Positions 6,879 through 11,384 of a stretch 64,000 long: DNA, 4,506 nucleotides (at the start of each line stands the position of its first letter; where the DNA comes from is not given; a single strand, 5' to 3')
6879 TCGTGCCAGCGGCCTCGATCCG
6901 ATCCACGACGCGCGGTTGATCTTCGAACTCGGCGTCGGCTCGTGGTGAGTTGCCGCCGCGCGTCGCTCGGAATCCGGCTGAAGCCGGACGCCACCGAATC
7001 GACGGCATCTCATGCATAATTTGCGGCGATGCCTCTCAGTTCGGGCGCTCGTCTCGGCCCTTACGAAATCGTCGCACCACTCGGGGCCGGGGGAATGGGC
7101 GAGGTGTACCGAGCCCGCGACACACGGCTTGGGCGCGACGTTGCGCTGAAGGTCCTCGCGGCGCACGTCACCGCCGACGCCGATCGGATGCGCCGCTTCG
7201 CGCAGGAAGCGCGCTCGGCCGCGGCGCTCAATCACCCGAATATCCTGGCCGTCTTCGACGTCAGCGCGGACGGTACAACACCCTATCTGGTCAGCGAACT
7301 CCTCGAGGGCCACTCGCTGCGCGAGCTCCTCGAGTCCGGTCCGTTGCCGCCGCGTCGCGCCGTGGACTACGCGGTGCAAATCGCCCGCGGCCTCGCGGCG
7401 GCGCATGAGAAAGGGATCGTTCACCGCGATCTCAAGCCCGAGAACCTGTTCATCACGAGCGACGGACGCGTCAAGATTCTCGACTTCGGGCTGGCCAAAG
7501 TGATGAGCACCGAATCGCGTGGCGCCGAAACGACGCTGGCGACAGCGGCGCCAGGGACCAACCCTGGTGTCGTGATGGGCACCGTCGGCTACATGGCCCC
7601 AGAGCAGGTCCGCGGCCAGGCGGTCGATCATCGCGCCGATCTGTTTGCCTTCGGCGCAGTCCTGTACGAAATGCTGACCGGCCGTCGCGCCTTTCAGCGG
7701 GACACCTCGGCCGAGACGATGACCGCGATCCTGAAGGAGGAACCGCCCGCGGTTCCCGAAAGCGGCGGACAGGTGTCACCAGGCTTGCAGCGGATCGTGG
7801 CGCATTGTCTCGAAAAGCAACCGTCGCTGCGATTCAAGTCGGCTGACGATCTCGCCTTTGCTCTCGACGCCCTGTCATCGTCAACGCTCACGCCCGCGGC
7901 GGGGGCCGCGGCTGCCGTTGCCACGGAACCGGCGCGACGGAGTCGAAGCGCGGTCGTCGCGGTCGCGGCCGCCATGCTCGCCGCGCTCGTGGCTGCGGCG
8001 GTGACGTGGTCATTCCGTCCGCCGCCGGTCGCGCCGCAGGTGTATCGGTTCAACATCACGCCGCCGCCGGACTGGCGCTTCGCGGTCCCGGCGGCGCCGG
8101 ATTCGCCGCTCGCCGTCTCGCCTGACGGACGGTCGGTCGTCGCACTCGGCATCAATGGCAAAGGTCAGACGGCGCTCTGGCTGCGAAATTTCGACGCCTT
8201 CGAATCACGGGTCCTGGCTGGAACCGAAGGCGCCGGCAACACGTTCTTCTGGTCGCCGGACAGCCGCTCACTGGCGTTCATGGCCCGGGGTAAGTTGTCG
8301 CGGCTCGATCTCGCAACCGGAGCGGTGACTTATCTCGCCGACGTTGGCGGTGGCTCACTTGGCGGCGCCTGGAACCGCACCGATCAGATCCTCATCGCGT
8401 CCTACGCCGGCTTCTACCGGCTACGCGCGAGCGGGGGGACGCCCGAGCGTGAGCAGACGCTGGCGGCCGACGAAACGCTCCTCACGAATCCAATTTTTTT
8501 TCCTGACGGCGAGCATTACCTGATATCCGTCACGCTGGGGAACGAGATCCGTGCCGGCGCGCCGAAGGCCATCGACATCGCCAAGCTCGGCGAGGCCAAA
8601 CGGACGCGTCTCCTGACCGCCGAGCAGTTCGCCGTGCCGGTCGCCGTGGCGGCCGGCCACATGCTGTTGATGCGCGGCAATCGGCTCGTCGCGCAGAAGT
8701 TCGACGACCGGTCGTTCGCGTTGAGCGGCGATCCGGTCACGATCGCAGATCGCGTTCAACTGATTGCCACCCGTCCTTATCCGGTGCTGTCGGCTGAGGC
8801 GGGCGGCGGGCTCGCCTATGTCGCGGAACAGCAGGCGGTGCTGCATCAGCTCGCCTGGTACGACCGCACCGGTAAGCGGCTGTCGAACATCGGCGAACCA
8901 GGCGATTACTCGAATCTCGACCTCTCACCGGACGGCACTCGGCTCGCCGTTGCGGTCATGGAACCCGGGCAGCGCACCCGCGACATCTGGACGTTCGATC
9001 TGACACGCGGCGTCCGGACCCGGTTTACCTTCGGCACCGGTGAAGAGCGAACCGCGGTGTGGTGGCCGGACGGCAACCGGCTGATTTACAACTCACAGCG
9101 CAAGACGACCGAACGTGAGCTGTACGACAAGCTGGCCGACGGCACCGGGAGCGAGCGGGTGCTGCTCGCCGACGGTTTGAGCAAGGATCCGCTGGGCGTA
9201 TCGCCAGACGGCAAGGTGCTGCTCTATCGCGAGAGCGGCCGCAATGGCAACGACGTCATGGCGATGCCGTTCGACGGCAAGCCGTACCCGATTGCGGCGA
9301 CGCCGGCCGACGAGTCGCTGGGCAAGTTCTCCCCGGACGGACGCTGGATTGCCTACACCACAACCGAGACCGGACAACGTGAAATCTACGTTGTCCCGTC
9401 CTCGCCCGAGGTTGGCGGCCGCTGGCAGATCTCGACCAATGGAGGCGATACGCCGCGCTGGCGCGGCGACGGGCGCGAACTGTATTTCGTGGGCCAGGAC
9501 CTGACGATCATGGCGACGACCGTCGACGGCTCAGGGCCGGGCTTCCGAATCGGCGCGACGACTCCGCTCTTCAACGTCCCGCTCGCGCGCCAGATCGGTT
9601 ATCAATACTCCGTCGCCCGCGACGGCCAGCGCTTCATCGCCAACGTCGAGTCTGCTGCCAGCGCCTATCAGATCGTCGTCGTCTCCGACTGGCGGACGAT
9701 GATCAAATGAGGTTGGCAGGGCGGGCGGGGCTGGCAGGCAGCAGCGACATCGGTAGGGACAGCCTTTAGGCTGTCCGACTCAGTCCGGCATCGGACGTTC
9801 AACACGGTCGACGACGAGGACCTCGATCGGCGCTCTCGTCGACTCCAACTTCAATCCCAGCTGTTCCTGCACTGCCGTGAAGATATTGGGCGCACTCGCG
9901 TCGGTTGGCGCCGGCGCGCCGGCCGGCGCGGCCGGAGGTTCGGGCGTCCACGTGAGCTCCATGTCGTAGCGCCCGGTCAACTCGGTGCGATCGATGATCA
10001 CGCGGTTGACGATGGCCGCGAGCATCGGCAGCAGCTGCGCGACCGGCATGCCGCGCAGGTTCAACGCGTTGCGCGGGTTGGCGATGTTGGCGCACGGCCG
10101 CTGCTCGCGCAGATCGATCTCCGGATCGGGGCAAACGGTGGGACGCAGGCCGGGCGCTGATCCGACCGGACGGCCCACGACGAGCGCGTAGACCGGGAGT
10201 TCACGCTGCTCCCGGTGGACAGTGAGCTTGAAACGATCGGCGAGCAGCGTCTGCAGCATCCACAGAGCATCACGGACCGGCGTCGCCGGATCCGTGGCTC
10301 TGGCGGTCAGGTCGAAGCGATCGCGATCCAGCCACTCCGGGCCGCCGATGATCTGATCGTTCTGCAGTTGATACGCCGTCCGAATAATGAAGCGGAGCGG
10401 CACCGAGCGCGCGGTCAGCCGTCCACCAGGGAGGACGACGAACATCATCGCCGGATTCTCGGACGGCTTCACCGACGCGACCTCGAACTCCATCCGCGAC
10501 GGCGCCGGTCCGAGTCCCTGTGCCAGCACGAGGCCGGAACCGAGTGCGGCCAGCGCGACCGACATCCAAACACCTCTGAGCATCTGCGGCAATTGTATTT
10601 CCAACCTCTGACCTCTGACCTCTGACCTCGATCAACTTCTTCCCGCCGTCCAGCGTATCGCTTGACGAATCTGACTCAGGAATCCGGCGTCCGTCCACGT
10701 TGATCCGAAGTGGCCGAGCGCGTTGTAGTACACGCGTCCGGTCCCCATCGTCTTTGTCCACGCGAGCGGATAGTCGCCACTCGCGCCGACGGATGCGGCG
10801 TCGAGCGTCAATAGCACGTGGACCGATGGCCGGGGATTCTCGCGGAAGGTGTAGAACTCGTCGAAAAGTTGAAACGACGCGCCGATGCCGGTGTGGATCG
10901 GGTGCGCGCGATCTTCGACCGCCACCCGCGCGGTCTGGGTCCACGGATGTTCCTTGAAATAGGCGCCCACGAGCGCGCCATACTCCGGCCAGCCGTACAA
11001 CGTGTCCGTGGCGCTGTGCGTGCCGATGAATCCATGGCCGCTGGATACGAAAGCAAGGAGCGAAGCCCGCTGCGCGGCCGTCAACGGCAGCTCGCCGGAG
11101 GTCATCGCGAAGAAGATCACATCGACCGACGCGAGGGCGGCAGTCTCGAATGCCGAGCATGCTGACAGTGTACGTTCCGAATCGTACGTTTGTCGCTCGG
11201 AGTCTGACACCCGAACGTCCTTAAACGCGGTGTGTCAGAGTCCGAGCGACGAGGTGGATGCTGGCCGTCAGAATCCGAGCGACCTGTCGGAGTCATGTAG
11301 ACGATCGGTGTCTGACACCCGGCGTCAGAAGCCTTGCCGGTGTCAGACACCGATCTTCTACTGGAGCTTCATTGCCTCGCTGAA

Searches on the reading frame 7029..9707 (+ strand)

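Call 17: search_protein_families(library=pfam, proteins=[window:7029-9707:+], max_evalue=0.001)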
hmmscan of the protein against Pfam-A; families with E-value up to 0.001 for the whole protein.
window:7029-9707:+ (893 aa): 7 families
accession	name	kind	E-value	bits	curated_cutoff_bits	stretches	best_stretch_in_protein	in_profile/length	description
PF00069.31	Pkinase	-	2.2e-53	181.8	31.7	1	12-270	1-253/263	Protein kinase domain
PF07714.23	PK_Tyr_Ser-Thr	-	5.7e-36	124.6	23.1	1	15-269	4-249/258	Protein tyrosine and serine/threonine kinase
PF07676.18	PD40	-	1.3e-19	70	20.9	1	758-788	7-38/38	WD40-like Beta Propeller Repeat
PF03109.22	ABC1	-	4.7e-09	36.2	22.9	1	51-165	114-223/244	ABC1 atypical kinase-like domain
PF01636.29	APH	-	3.7e-08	33.8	23.2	0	125-158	165-199/239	Phosphotransferase enzyme family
PF02897.21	Peptidase_S9_N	-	6e-05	22.4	24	0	629-698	128-197/414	Prolyl oligopeptidase, N-terminal beta-propeller domain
PF25174.1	Beta-prop_THOC3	-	0.00096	18.7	305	0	610-695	74-154/272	THOC3 beta-propeller domain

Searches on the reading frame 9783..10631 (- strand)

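Call 17: search_protein_families(library=pfam, proteins=[window:9783-10631:-], max_evalue=0.001)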
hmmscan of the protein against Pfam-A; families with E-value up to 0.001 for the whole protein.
window:9783-10631:- (283 aa): 1 family
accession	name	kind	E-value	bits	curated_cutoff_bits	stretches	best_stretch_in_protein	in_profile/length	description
PF12543.13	DUF3738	-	9.1e-54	182.9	22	1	82-277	3-190/190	Protein of unknown function (DUF3738)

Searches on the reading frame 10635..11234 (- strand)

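Call 17: search_protein_families(library=pfam, proteins=[window:10635-11234:-], max_evalue=0.001)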
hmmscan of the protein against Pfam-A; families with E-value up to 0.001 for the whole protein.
window:10635-11234:- (200 aa): 1 family
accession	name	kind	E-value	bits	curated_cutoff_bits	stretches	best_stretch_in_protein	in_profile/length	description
PF06283.17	ThuA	-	4.5e-45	154.9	33.4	1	17-196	32-209/209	Trehalose utilisation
